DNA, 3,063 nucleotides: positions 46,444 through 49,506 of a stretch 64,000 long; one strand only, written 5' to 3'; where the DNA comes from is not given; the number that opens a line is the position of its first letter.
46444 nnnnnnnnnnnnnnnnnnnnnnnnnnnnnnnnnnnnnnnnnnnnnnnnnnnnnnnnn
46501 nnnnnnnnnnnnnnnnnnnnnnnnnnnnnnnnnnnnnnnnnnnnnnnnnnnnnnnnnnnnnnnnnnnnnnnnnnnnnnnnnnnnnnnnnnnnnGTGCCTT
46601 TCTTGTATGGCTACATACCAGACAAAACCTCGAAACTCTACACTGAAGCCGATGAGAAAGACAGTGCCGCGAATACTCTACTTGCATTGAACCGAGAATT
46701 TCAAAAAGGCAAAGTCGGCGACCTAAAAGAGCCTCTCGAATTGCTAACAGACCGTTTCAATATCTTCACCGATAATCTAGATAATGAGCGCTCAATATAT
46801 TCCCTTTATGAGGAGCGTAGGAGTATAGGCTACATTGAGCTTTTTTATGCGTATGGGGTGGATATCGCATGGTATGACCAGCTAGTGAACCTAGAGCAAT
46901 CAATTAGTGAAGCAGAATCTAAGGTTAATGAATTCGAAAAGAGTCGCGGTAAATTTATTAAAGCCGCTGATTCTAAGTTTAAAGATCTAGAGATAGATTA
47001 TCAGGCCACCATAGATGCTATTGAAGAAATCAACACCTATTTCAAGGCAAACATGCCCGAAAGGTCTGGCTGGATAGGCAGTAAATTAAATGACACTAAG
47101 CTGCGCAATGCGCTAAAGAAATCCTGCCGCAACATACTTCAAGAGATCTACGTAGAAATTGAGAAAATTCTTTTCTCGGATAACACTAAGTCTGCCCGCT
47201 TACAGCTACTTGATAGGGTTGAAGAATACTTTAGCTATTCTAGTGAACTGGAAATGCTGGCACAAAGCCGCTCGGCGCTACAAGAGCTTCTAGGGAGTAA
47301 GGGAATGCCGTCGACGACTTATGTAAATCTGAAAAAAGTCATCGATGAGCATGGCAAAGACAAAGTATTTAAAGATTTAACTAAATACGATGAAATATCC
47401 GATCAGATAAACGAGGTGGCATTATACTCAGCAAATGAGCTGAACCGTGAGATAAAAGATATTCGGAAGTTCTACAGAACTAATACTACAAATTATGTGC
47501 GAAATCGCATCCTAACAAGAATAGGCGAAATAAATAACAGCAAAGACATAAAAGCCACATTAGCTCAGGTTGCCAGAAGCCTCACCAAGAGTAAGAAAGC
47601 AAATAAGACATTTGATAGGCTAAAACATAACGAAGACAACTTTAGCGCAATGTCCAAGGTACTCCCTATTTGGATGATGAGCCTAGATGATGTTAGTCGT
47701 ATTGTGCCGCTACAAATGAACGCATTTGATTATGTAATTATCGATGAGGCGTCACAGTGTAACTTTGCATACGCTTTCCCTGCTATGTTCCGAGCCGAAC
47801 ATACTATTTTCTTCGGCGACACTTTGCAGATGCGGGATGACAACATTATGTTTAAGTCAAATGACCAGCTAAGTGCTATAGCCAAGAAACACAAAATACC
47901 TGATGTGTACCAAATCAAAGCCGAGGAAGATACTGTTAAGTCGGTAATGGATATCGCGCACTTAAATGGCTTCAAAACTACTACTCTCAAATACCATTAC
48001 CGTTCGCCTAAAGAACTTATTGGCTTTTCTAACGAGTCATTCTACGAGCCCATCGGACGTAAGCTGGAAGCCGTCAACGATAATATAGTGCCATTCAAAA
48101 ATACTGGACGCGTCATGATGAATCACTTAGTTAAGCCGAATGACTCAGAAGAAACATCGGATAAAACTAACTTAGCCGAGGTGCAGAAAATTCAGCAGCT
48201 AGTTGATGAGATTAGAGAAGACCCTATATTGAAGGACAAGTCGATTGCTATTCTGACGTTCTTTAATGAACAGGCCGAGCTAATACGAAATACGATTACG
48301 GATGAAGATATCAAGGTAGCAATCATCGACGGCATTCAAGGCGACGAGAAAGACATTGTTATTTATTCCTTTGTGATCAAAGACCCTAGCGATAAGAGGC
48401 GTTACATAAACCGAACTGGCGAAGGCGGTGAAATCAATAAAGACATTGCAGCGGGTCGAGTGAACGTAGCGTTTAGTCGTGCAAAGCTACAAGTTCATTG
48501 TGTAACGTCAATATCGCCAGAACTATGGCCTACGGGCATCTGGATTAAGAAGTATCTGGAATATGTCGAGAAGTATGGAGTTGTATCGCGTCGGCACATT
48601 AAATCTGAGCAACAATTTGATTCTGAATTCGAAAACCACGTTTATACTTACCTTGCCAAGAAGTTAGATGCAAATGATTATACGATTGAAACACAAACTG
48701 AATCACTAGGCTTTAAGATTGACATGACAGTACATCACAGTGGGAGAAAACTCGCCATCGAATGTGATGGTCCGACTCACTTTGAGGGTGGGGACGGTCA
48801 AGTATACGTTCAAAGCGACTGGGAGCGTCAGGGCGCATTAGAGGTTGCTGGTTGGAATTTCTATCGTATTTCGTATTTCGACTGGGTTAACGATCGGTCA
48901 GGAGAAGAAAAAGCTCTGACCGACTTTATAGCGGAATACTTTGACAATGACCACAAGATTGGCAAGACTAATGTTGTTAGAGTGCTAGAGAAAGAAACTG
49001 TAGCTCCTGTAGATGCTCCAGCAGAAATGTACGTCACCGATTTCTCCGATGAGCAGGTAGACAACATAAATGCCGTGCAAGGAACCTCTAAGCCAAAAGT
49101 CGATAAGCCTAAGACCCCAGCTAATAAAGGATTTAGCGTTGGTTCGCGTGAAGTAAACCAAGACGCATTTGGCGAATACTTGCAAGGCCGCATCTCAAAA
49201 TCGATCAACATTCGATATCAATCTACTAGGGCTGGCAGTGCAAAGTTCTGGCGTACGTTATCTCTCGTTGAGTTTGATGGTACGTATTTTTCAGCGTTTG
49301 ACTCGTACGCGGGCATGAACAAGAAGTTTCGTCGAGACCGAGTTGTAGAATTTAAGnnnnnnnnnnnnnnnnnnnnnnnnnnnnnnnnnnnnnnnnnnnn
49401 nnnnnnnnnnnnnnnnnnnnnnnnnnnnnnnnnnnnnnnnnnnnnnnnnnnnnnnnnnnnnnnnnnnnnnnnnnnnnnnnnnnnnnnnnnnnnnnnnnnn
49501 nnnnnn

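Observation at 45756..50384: tRNA-Lys-integrated AT-rich island carrying a Walker-A-less SF1 helicase/DUF559 nuclease fusion: candidate undescribed defence module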

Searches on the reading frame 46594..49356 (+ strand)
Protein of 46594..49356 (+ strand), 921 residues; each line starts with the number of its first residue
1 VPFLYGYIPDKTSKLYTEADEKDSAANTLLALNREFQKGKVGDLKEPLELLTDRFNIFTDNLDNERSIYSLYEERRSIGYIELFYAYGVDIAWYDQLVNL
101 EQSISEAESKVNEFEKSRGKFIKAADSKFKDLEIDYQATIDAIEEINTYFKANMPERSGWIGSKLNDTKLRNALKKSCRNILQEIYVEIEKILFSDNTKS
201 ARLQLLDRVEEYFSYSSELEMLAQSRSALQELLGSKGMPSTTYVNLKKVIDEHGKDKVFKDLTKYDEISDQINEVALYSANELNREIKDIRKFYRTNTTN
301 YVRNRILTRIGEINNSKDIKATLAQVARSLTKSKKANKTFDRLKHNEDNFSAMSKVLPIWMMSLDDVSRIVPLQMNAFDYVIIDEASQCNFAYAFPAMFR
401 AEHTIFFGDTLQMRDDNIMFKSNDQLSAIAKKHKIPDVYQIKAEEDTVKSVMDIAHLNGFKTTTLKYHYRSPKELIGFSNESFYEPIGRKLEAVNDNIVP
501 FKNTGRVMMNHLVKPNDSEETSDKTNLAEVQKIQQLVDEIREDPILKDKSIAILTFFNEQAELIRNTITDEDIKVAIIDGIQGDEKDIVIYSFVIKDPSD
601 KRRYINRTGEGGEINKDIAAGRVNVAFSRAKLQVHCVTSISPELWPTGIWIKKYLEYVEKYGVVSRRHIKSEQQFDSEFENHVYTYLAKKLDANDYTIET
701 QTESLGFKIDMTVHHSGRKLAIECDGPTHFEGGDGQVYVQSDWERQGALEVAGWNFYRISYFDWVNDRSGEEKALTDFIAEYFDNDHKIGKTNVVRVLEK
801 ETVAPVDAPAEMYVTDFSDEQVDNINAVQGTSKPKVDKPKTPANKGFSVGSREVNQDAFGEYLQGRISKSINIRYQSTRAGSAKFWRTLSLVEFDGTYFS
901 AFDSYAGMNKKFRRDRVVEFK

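Call 8: search_protein_families(library=pfam, proteins=[window:46594-49356:+], max_evalue=1)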
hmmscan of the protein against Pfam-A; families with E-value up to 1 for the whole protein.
window:46594-49356:+ (921 aa): 7 families
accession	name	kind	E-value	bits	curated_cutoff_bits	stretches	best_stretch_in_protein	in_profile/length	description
PF13087.12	AAA_12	-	7e-23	81.7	27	1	455-638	9-192/195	AAA domain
PF18741.7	MTES_1575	-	5.4e-18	65.3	38.2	1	679-779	1-96/96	REase_MTES_1575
PF08373.16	RAP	-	1.3e-05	25.6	24.2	1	722-773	1-51/58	RAP domain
PF13086.12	AAA_11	-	1.7e-05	25.2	27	1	280-413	123-250/257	AAA domain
PF09888.14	DUF2115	-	0.058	14.3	25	1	279-362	24-111/162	Uncharacterized protein conserved in archaea (DUF2115)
PF23975.1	DUF7301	-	0.19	12.3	27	0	291-320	33-62/65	Family of unknown function (DUF7301)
PF18664.7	CdiA_C_tRNase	-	0.46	11.2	26.5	0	137-167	49-79/116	CdiA C-terminal tRNase domain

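Call 9: search_protein_families(library=padloc, proteins=[window:46594-49356:+], max_evalue=1)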
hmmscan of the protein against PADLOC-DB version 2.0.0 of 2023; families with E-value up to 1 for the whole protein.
window:46594-49356:+ (921 aa): 7 families
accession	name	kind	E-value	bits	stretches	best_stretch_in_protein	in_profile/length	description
PDLC05009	PDC-S37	-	9.8e-53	177.4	1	100-792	647-1351/1550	-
PDLC03924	MkoC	-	8.9e-23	78.3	1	97-633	420-937/1136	-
PDLC02194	Hhe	-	6.5e-21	71.3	2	570-767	1571-1768/1911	-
PDLC03920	MkoA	-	1.4e-18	64.7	1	374-639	790-1075/1112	-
PDLC03921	MkoA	-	1.9e-14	50.3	1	373-633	1292-1560/1607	-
PDLC03347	MTase_II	-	0.00067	16.5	1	296-342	406-452/488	Type II methyltransferase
PDLC02895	DpdJ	-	0.0028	12.5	1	549-599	369-422/2112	DpdJ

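Call 10: search_protein_families(library=ncbifam, proteins=[window:46594-49356:+], max_evalue=1)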
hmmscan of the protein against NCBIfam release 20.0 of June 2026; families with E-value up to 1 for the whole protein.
window:46594-49356:+ (921 aa): 5 families
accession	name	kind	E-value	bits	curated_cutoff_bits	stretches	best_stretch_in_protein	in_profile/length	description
NF058533.1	antiphage_ProA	equivalog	9.9e-47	159.2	1500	1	109-820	1037-1734/1903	anti-phage protein ProA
NF042953.1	Hhe_antiphage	equivalog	1.8e-26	92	2000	2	565-771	1467-1672/1797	DUF4011 domain-containing anti-phage protein Hhe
TIGR00376.1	TIGR00376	hypoth_equivalog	1.6e-15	56.6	348.9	1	250-668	242-637/639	IGHMBP2 family helicase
NF040671.1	PLuB_AAA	exception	8.3e-08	30.1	999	1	376-596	961-1202/1256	PLuB system helicase-like protein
TIGR04177.1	exosort_XrtH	exception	0.11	12.5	86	1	546-605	35-96/158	exosortase H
